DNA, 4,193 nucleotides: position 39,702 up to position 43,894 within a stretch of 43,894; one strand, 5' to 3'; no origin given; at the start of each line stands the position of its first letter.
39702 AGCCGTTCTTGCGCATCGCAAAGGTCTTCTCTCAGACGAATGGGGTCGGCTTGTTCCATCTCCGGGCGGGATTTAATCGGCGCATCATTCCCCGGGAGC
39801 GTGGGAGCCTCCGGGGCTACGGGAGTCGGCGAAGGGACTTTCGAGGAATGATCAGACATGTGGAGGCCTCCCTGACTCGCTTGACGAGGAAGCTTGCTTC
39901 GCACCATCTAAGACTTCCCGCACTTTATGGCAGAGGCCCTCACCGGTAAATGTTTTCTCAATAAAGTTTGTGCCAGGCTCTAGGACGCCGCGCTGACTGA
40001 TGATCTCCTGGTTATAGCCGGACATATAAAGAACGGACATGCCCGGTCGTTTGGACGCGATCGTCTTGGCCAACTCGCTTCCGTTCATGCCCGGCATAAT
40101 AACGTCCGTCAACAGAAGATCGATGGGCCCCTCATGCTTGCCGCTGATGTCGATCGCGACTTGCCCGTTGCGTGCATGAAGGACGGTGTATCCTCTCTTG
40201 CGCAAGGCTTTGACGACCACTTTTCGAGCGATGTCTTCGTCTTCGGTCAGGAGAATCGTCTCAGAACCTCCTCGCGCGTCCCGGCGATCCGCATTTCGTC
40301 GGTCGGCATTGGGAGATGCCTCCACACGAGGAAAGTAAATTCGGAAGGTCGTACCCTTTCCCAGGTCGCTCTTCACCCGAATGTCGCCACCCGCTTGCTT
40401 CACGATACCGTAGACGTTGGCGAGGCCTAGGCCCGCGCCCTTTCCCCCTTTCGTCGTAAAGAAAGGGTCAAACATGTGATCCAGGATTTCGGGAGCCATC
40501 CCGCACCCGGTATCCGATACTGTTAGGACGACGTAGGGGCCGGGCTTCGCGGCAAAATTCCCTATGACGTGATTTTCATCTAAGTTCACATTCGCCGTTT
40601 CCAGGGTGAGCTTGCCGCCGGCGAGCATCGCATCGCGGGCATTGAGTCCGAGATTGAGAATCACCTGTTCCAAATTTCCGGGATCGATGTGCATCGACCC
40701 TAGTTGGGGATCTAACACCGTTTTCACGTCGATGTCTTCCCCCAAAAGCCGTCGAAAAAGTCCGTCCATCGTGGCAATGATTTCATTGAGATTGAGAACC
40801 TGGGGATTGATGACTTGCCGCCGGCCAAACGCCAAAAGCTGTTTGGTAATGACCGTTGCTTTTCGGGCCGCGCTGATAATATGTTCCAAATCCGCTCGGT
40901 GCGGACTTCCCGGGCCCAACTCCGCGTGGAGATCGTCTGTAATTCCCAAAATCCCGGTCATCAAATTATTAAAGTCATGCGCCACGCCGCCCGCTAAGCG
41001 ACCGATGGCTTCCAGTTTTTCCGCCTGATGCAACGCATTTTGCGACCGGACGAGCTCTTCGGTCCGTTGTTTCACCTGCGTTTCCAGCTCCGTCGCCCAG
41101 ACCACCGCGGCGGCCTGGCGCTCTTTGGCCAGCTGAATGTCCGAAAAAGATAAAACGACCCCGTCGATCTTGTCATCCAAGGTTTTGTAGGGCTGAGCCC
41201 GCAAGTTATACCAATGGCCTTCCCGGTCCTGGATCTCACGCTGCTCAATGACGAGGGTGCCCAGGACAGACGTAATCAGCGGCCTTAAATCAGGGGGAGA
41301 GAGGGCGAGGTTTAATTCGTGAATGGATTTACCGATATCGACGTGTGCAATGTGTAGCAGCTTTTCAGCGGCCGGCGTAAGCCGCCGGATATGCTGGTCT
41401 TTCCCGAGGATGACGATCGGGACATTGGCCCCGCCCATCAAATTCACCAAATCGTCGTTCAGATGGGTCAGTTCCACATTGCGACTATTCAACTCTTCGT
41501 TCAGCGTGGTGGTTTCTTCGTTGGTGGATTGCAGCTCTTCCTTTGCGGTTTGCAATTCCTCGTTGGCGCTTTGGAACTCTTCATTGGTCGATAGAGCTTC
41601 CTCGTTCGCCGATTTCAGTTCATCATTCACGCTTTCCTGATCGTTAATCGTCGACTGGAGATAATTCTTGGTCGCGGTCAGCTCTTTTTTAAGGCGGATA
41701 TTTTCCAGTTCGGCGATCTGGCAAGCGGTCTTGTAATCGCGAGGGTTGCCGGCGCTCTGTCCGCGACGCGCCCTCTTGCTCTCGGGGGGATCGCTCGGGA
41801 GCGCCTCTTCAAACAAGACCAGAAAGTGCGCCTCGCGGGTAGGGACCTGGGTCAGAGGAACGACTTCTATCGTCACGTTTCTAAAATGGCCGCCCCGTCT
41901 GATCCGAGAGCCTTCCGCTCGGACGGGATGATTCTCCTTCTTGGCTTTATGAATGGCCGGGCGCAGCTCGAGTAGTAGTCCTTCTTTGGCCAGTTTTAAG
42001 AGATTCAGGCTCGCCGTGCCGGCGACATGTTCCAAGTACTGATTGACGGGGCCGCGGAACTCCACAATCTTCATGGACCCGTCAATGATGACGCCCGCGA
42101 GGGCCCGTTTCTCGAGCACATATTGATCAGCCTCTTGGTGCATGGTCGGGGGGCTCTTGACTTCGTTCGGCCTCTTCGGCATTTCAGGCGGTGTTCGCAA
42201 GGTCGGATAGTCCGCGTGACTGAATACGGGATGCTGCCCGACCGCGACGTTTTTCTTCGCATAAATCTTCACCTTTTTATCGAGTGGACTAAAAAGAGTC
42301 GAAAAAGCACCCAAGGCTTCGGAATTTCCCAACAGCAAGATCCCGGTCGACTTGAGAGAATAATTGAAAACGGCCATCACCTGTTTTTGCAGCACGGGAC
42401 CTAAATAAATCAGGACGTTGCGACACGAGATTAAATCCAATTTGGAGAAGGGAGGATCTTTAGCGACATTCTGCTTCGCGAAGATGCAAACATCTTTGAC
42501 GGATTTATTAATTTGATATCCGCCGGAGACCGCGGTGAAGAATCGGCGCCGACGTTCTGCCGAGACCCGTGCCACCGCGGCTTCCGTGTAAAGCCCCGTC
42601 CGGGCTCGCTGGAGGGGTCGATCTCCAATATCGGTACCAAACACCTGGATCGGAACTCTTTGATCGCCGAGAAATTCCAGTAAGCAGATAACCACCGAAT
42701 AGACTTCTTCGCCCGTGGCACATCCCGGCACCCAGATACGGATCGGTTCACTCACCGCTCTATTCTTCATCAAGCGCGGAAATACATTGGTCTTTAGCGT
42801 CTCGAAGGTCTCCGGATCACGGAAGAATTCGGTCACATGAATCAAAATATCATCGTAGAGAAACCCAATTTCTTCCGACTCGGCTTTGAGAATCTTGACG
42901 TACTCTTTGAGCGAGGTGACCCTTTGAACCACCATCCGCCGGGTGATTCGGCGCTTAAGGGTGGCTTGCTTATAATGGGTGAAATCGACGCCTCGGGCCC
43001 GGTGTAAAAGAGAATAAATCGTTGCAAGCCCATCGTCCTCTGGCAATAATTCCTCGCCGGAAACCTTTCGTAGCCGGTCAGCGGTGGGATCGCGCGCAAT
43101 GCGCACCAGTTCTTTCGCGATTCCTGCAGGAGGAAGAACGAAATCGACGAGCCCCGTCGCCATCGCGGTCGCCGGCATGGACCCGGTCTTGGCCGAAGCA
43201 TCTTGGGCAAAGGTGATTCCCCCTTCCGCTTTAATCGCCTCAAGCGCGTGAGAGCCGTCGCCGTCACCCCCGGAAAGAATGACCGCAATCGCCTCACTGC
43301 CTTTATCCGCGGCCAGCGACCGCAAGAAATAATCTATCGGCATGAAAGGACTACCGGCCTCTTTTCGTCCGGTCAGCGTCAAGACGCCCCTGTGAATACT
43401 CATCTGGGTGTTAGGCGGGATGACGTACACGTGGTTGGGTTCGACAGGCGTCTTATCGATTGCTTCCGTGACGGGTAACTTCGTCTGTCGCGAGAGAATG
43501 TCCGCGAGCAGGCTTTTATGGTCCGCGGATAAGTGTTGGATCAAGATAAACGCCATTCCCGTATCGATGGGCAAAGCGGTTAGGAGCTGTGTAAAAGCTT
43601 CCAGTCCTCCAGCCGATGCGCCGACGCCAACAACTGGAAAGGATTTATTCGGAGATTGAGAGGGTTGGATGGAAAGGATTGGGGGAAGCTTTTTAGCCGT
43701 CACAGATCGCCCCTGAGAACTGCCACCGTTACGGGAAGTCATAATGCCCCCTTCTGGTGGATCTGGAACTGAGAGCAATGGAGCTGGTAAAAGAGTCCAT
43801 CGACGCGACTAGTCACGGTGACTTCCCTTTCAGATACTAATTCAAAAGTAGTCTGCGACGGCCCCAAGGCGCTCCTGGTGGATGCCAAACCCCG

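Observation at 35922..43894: kaiC-like double ATPase wired into an MCP-less CheB/CheR - PAS - histidine kinase operon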

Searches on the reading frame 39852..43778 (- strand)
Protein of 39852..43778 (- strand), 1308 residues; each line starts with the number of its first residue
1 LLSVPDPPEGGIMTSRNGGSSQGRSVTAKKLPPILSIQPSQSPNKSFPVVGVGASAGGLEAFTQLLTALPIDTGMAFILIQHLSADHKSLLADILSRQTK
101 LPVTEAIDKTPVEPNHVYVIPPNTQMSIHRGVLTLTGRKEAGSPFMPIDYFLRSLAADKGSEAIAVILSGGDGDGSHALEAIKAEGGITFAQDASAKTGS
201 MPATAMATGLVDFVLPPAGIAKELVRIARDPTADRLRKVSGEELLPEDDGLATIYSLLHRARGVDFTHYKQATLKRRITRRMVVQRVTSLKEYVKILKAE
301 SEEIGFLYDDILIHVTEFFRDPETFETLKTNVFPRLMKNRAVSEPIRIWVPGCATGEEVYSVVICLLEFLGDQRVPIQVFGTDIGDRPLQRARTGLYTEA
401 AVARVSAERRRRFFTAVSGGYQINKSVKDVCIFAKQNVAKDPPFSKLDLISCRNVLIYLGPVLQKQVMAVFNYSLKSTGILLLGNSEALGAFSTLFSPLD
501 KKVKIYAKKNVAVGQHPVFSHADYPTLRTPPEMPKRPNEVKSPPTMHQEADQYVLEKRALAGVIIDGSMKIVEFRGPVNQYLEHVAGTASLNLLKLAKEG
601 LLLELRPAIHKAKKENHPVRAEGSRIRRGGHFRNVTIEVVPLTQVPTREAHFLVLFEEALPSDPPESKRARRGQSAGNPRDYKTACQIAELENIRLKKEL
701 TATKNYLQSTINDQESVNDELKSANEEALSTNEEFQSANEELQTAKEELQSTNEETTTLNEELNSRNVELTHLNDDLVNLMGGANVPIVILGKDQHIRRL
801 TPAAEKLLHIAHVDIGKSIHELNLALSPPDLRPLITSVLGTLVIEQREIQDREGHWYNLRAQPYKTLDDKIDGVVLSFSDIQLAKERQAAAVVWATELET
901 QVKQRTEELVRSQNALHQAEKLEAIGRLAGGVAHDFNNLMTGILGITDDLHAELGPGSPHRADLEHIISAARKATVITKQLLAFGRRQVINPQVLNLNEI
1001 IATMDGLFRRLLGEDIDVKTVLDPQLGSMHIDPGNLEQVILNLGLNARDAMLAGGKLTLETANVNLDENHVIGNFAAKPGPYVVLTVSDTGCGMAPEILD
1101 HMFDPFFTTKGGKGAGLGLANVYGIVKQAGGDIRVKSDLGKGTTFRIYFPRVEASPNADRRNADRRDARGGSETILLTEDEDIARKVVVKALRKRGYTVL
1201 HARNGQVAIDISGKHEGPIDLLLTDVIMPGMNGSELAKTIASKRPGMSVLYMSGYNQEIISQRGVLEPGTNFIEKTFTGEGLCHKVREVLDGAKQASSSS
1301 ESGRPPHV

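Call 3: search_protein_families(library=pfam, proteins=[window:39852-43778:-], max_evalue=0.01)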
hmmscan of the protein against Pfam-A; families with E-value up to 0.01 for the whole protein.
window:39852-43778:- (1308 aa): 9 families
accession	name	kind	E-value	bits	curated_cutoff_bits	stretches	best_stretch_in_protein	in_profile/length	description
PF01339.22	CheB_methylest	-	3.2e-51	173.9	24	1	50-224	1-174/174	CheB methylesterase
PF01739.24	CheR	-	1.7e-48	165.1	27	1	315-502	2-192/195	CheR methyltransferase, SAM binding domain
PF02518.31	HATPase_c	-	1.3e-21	77.5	26.4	1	1032-1151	2-109/111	Histidine kinase-, DNA gyrase B-, and HSP90-like ATPase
PF13596.12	PAS_10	-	3.8e-17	63.3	22.1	1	778-882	2-106/106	PAS domain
PF00072.30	Response_reg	-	6.1e-17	62.2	30.2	1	1175-1286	1-110/111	Response regulator receiver domain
PF03705.20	CheR_N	-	9.4e-13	48.1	27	1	252-299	4-51/53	CheR methyltransferase, all-alpha domain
PF00512.31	HisKA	-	3.4e-05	24.3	26.9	1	926-988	3-64/66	His Kinase A (phospho-acceptor) domain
PF08448.16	PAS_4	-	0.00011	22.8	23.1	1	785-883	5-107/110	PAS fold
PF10498.14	IFT57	-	0.0091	15.4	40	0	680-778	218-313/360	Intra-flagellar transport protein 57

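Call 25: search_protein_families(library=ncbifam, proteins=[window:39852-43778:-], max_evalue=0.001)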
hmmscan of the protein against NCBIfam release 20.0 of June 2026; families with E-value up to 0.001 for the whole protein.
window:39852-43778:- (1308 aa): 113 families (the best 25 are shown)
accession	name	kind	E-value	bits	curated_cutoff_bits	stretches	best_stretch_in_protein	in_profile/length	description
NF046020.1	HisKinCckABruc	equivalog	1.3e-108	364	1000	1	888-1291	451-868/868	cell cycle histidine kinase CckA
NF010076.0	PRK13557.1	subfamily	2.5e-104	349.6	631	1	912-1295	150-538/540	histidine kinase famiy protein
NF046026.1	HisKinCckACaul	equivalog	3.5e-95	319.5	1000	1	914-1290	291-676/678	cell cycle histidine kinase CckA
NF010411.0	PRK13837.1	equivalog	1.1e-71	242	647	1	901-1298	426-820/828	two-component system VirA-like sensor kinase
NF008468.0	PRK11360.1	equivalog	1.3e-49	169.1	646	1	748-1154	241-611/616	two-component system sensor histidine kinase AtoS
NF007688.0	PRK10364.1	equivalog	2e-40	138.9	479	1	889-1152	203-452/460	two-component system sensor histidine kinase ZraS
NF009206.0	PRK12555.1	subfamily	3.5e-39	134.7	342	1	40-229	146-337/340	chemotaxis-specific protein-glutamate methyltransferase CheB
NF001965.0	PRK00742.1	subfamily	3.9e-36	125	293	2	38-228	158-353/357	chemotaxis-specific protein-glutamate methyltransferase CheB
NF052574.1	HisKinEspCMyxo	equivalog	1.2e-35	122.9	1200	1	913-1259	405-752/785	serine histidine kinase EspC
NF052573.1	HisKinEspAMyxo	equivalog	1.1e-30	106.3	1400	1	1035-1253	503-713/755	serine histidine kinase EspA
NF007902.0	PRK10611.1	equivalog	1.7e-27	96.4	435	1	248-497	24-274/287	protein-glutamate O-methyltransferase CheR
NF041947.1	LuxQ_Vibrio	equivalog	2.2e-25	88.7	1200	1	733-1243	307-791/843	quorum-sensing autoinducer 2 sensor kinase/phosphatase LuxQ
NF047466.1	hybrid_RR_LvrB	exception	3e-25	89.2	500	1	909-1151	136-376/377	hybrid histidine kinase/response regulator LvrB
TIGR02956.1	TMAO_torS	equivalog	8.3e-25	87.1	676.5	1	897-1246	424-773/967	TMAO reductase system sensor histidine kinase/response regulator TorS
NF047497.1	HK_LIC_12097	equivalog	8.1e-24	84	500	1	865-1150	99-365/367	LIC_12097 family sensor histidine kinase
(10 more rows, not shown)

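Call 52: search_protein_families(library=padloc, proteins=[window:39852-43778:-], max_evalue=0.001)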
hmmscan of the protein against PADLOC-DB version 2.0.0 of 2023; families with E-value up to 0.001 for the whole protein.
window:39852-43778:- (1308 aa): 1 family
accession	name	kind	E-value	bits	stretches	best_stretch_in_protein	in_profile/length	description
PDLC00581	JetC3|JetC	-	0.00071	15.5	0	691-939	821-1049/1473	DUF3584 domain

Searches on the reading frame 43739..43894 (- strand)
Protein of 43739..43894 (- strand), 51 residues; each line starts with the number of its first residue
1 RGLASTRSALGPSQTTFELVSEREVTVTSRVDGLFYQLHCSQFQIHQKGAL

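Call 3: search_protein_families(library=pfam, proteins=[window:43739-43894:-], max_evalue=0.01)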
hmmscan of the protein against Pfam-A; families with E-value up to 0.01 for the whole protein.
window:43739-43894:- (51 aa): 0 families
